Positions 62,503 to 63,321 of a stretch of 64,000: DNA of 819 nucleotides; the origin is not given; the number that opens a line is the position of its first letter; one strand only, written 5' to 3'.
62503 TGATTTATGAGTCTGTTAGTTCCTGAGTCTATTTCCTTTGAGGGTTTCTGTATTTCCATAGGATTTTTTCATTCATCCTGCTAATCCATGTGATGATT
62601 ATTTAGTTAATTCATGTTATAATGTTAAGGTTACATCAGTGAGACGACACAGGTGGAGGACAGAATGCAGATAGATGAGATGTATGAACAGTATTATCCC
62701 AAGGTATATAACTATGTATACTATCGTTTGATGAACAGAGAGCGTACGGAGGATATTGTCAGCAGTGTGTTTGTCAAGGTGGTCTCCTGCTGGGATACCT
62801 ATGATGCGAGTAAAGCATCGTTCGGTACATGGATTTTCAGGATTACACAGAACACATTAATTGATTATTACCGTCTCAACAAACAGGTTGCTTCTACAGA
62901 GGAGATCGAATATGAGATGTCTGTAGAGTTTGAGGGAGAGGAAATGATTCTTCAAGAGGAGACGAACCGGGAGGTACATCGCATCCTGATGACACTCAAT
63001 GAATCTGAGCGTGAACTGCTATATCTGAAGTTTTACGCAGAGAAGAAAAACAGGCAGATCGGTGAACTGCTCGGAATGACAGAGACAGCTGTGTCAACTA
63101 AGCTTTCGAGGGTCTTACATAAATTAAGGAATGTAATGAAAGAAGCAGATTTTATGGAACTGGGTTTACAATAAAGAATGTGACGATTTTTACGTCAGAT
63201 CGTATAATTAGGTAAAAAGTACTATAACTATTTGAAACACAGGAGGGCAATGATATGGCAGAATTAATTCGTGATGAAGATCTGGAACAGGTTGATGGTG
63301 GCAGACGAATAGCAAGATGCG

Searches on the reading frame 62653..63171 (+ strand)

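Call 27: search_protein_families(library=pfam, proteins=[window:62653-63171:+])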
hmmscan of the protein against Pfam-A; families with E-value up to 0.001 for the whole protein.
window:62653-63171:+ (173 aa): 3 families
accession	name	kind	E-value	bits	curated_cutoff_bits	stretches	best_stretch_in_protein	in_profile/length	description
PF04542.20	Sigma70_r2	-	3.2e-17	62.5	24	1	10-76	1-68/71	Sigma-70 region 2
PF08281.18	Sigma70_r4_2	-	3.8e-09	36.5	25.7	1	106-158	2-54/54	Sigma-70, region 4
PF04545.22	Sigma70_r4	-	2.3e-08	33.8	24.1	1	112-160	2-50/50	Sigma-70, region 4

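Call 76: search_protein_families(library=ncbifam, proteins=[window:62653-63171:+], max_evalue=1e-10)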
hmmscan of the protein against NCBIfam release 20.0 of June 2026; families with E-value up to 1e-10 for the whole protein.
window:62653-63171:+ (173 aa): 33 families (the best 25 are shown)
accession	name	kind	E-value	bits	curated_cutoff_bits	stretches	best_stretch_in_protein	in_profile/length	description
TIGR02952.1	Sig70_famx2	equivalog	2.5e-33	115.4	206.45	1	7-162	13-170/170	ECF subfamily RNA polymerase sigma factor, BldN family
TIGR02937.1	sigma70-ECF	superfamily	9.4e-32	109.9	42.9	1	7-161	3-164/165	sigma-70 family RNA polymerase sigma factor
TIGR02985.1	Sig70_bacteroi1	subfamily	4.7e-24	85.4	126.4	1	7-160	3-160/162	RNA polymerase sigma-70 factor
NF006930.0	PRK09415.1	subfamily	3.5e-23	82.4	198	1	5-165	16-178/179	RNA polymerase factor sigma C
NF007220.0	PRK09639.1-5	equivalog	1.3e-21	77.2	260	1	6-165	4-167/181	RNA polymerase sigma factor SigX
NF007215.0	PRK09637.1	equivalog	1.2e-19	71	212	1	5-164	1-156/181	RNA polymerase sigma factor SigZ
TIGR02959.1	SigZ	equivalog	1.7e-19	70.3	168.65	1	12-165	2-151/170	RNA polymerase sigma factor SigZ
NF009166.1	PRK12513.1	equivalog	2.5e-19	69.7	206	1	7-164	24-188/193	RNA polymerase sigma factor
NF004113.0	PRK05602.1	equivalog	2.6e-19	69.7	208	1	7-165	47-204/211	RNA polymerase sigma factor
TIGR02950.1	SigM_subfam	subfamily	3e-19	69.4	147.95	1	6-161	1-157/159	RNA polymerase sigma factor, SigM family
NF007223.0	PRK09641.1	equivalog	1.2e-18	67.7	209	1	7-164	20-186/187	RNA polymerase sigma factor SigW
NF007230.0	PRK09648.1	subfamily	3e-18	66.2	209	1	3-165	24-192/195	RNA polymerase sigma factor ShbA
NF058625.1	sigma_PG0214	equivalog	5.4e-18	65.3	130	1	13-165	12-164/170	GFO_1088 family ECF-type sigma factor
NF007222.0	PRK09640.1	equivalog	3.8e-17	62.4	194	1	8-165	29-185/188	RNA polymerase sigma factor SigX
NF007216.0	PRK09638.1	equivalog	4.5e-17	62.4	194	1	7-165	20-174/180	RNA polymerase sigma factor SigY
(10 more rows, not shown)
